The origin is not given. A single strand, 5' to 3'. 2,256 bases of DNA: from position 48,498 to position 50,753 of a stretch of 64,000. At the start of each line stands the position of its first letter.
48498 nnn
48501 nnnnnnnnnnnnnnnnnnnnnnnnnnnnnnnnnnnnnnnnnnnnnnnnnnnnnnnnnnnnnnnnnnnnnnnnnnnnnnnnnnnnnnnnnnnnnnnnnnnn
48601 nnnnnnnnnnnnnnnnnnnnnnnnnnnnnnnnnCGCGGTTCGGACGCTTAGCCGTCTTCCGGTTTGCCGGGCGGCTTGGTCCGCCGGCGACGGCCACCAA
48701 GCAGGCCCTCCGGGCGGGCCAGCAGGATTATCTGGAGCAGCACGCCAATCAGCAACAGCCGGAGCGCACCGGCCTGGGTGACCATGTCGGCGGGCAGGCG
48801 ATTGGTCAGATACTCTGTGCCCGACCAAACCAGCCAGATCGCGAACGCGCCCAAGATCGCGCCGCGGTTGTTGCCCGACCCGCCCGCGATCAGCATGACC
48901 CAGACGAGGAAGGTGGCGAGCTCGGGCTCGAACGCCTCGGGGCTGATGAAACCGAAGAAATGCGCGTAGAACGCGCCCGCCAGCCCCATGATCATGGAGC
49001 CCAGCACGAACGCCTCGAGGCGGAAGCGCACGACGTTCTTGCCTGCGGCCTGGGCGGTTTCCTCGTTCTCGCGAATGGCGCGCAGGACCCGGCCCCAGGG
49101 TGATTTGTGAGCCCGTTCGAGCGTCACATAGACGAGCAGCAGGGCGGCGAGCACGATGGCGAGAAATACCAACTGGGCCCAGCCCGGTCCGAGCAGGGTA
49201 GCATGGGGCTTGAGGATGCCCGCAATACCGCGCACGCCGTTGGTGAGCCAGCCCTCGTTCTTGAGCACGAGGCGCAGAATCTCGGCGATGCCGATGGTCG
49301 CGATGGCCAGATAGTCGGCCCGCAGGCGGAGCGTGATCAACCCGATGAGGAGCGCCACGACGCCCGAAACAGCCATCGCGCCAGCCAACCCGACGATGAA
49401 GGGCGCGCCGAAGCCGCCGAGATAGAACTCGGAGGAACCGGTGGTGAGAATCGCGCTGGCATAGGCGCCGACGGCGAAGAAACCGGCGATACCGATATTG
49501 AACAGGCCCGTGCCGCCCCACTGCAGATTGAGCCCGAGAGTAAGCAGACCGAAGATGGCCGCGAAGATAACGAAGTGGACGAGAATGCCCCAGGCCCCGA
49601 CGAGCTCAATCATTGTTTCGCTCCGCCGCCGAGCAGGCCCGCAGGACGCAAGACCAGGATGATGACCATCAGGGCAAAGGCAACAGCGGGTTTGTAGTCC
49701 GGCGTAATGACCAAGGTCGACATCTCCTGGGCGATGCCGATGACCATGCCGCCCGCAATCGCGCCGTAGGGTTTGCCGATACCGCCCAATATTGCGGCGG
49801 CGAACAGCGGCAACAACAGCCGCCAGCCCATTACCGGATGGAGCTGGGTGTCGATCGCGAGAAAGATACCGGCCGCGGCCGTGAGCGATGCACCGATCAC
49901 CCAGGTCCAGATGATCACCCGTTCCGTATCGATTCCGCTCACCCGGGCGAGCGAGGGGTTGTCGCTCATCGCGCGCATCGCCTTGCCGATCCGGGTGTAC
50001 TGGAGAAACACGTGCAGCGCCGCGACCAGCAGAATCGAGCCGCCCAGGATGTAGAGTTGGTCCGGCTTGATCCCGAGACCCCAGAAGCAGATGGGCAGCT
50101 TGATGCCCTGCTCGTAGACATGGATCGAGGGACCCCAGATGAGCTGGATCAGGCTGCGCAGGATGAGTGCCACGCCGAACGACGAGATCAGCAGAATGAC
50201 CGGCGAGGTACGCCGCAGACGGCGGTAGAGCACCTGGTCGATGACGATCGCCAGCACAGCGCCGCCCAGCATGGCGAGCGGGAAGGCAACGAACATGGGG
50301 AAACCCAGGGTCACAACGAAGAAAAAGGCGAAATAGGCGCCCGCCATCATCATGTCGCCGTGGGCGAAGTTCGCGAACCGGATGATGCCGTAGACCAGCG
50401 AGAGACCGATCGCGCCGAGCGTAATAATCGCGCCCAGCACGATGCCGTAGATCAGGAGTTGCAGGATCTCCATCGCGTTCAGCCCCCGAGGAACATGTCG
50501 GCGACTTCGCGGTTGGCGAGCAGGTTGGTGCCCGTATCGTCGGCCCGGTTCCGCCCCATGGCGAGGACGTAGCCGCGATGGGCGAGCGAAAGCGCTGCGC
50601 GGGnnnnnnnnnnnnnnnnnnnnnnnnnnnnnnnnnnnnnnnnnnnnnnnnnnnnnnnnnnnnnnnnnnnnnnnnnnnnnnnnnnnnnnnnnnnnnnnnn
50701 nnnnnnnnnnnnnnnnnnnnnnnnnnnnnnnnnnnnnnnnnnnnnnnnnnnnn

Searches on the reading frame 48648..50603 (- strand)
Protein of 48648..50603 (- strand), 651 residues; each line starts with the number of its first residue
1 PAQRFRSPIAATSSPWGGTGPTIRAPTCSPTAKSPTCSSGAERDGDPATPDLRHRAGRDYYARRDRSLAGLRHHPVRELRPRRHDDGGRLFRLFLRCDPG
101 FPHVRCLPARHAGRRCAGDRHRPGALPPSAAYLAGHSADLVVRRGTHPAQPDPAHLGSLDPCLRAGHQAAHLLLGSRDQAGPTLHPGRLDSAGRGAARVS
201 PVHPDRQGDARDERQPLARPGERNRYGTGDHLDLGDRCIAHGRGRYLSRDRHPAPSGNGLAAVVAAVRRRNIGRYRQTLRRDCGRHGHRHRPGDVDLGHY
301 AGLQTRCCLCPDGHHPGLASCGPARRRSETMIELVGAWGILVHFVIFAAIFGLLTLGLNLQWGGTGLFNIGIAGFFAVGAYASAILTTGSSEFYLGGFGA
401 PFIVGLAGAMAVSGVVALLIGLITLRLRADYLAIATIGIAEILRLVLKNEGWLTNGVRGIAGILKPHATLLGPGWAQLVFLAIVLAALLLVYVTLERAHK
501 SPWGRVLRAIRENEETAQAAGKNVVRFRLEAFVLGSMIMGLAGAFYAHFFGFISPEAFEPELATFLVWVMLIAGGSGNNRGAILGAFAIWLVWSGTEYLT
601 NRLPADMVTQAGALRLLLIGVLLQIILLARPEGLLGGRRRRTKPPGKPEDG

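Call 91: search_protein_families(library=ncbifam, proteins=[window:48648-50603:-], max_evalue=1e-10)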
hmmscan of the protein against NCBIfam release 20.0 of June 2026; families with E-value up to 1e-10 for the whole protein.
window:48648-50603:- (651 aa): 4 families
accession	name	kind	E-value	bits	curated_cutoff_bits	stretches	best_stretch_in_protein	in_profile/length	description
NF008450.0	PRK11301.1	subfamily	4.3e-36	125.2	366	2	344-467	114-229/418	high-affinity branched-chain amino acid ABC transporter permease LivM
TIGR03408.1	urea_trans_UrtC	equivalog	6.6e-27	95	296.2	1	402-622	88-306/313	urea ABC transporter permease subunit UrtC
TIGR03727.1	urea_t_UrtC_arc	equivalog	1.4e-20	73.6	575.55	1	350-641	59-344/369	urea ABC transporter, permease protein UrtC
TIGR03409.1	urea_trans_UrtB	equivalog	7.7e-16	58.6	250.3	1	345-639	8-290/291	urea ABC transporter permease subunit UrtB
